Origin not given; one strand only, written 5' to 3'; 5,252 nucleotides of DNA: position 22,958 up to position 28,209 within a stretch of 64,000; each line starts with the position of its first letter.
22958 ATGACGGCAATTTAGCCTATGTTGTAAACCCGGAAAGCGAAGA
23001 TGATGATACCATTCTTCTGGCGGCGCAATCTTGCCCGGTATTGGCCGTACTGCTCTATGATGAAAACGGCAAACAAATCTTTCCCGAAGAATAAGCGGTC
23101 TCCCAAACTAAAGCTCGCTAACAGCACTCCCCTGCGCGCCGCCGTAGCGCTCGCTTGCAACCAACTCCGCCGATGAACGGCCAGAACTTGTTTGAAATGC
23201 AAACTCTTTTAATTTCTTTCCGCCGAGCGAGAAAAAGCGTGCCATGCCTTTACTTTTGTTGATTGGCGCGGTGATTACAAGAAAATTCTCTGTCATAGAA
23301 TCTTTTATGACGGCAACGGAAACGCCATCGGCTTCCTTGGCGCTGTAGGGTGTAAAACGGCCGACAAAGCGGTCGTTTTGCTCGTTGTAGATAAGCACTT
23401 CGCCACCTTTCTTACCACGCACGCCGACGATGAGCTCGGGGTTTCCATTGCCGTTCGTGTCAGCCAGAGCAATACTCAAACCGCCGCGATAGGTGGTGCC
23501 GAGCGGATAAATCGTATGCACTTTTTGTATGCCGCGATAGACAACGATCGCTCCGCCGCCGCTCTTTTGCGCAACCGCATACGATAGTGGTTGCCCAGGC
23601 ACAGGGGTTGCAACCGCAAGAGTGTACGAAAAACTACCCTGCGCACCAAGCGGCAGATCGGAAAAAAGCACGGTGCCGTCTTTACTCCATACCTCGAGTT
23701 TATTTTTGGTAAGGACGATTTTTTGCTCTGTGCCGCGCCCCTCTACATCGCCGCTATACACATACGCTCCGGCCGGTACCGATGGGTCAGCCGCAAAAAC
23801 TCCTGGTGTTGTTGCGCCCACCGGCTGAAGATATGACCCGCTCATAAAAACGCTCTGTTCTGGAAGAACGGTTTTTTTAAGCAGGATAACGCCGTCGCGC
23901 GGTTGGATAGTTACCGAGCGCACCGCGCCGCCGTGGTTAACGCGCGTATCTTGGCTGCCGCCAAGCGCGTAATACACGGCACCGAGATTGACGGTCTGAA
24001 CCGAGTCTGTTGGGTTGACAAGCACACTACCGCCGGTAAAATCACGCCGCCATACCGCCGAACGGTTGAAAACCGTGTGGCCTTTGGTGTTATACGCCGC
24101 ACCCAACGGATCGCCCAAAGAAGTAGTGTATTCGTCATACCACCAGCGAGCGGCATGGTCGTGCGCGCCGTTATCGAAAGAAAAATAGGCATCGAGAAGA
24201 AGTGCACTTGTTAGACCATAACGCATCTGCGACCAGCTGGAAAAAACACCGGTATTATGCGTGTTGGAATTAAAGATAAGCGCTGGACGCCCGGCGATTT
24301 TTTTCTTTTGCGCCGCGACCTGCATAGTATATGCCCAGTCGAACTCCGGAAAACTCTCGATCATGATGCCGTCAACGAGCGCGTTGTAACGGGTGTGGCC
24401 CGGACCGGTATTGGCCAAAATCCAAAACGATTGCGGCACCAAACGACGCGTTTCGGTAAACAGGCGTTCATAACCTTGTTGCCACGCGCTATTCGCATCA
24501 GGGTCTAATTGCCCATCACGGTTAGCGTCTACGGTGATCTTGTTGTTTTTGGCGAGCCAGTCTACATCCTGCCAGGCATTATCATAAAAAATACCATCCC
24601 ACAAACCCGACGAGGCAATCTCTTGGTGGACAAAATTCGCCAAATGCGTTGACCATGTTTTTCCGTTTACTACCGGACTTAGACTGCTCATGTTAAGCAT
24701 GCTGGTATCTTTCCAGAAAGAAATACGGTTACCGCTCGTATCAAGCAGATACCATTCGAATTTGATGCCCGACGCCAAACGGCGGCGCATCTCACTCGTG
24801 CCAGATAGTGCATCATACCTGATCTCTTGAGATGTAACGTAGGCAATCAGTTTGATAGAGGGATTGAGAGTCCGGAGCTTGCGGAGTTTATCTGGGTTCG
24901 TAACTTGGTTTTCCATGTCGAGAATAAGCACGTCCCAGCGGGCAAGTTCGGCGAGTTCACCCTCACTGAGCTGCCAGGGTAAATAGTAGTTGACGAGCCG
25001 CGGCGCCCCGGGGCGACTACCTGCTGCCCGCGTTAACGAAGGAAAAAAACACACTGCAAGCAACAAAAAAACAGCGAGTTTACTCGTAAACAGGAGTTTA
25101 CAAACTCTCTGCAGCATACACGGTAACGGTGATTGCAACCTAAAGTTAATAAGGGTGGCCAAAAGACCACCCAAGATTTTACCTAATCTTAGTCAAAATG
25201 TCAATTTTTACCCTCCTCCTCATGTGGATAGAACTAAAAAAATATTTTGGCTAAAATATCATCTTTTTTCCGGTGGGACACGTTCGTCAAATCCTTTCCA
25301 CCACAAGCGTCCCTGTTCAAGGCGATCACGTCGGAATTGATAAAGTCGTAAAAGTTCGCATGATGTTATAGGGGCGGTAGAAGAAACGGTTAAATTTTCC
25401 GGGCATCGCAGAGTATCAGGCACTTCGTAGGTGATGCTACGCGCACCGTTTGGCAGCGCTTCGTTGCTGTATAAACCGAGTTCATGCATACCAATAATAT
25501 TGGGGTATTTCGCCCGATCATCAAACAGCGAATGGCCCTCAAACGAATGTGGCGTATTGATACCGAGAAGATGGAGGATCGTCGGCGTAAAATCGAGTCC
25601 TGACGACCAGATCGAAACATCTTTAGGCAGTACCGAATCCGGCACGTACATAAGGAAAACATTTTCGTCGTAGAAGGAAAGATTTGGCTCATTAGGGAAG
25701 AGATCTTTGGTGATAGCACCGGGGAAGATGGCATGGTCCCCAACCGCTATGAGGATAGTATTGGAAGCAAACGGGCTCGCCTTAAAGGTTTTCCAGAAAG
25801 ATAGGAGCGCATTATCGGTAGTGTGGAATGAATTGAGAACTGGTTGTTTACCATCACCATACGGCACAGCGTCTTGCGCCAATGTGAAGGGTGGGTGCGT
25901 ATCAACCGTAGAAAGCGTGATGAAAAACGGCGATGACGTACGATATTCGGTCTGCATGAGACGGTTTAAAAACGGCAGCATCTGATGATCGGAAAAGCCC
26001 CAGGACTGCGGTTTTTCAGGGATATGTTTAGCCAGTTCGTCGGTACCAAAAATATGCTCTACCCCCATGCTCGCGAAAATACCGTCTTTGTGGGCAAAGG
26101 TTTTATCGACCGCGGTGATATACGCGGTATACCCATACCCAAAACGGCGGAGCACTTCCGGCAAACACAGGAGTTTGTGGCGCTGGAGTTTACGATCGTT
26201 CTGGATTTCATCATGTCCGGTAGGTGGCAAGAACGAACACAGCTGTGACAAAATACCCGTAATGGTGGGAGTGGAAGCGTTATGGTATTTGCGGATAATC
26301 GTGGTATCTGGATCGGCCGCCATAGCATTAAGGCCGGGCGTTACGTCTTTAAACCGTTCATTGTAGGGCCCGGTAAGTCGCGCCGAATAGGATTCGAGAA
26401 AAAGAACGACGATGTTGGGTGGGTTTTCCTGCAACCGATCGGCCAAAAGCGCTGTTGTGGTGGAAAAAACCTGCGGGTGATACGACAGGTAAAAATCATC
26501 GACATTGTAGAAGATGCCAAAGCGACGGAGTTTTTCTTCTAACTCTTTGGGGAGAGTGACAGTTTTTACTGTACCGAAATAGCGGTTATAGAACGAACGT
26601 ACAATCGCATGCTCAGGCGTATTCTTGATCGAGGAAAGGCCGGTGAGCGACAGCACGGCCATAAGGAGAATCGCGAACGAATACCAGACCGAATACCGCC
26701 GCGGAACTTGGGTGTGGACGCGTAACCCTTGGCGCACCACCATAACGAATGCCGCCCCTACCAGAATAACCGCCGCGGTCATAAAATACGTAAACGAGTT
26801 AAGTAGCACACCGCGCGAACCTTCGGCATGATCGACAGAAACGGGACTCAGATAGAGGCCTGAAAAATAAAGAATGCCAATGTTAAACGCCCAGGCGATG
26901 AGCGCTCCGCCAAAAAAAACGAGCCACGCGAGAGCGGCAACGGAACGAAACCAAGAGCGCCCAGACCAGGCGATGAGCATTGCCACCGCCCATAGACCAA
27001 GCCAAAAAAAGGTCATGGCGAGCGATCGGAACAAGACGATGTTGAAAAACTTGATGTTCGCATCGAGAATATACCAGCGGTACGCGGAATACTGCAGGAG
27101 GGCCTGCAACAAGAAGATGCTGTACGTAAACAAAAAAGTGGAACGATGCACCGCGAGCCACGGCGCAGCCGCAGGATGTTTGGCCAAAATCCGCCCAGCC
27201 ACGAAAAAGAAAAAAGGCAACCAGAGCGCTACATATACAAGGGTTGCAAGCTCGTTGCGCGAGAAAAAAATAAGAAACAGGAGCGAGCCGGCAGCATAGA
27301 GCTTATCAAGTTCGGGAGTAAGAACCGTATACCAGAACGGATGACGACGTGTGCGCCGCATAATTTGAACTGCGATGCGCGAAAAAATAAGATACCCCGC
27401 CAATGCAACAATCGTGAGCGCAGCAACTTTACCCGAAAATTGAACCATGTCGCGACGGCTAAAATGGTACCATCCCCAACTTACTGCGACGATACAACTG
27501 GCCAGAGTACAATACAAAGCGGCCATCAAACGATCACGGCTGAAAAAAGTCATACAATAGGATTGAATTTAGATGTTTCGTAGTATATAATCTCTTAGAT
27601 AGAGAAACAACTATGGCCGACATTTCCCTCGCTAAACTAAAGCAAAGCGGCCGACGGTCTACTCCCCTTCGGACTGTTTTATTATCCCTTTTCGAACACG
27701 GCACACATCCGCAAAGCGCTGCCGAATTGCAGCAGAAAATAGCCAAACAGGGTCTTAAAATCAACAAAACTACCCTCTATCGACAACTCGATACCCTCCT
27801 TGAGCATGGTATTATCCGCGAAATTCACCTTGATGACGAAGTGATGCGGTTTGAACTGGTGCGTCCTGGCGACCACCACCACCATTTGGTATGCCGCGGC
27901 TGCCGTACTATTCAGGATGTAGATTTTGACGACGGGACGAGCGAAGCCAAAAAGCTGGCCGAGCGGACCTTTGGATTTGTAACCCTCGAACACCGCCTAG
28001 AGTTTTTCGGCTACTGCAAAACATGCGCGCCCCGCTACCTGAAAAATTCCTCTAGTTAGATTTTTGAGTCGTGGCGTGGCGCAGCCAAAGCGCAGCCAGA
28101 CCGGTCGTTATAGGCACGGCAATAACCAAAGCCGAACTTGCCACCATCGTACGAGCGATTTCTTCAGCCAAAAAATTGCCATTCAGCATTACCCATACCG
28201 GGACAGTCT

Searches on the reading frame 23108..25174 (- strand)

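Call 61: search_protein_families(library=pfam, proteins=[window:23108-25174:-], max_evalue=0.00001)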
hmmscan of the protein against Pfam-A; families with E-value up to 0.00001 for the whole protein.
window:23108-25174:- (688 aa): 1 family
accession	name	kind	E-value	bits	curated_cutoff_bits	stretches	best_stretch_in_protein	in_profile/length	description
PF14885.12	GHL15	-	4.2e-27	96.2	27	1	102-382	2-270/271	Hypothetical glycosyl hydrolase family 15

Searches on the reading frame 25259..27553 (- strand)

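Call 64: search_protein_families(library=pfam, proteins=[window:25259-27553:-], max_evalue=0.00001)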
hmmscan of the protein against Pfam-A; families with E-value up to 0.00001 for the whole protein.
window:25259-27553:- (764 aa): 1 family
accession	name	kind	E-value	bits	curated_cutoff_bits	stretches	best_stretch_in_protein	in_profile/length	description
PF00884.28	Sulfatase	-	2.5e-18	66.9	25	1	379-665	1-301/301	Sulfatase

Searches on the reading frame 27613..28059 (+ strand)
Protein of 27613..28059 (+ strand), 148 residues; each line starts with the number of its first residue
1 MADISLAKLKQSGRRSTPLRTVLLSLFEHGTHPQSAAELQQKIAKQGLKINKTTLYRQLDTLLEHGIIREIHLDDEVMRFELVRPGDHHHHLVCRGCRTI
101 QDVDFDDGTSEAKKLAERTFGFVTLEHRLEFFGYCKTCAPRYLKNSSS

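Call 61: search_protein_families(library=pfam, proteins=[window:27613-28059:+], max_evalue=0.00001)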
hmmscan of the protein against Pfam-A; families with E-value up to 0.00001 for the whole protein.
window:27613-28059:+ (148 aa): 2 families
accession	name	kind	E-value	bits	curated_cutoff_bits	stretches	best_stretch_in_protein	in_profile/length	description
PF01475.25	FUR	-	2.6e-22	79.7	23.1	1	12-131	2-120/121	Ferric uptake regulator family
PF12840.13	HTH_20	-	5e-06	26.8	27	0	18-70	4-50/51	Helix-turn-helix domain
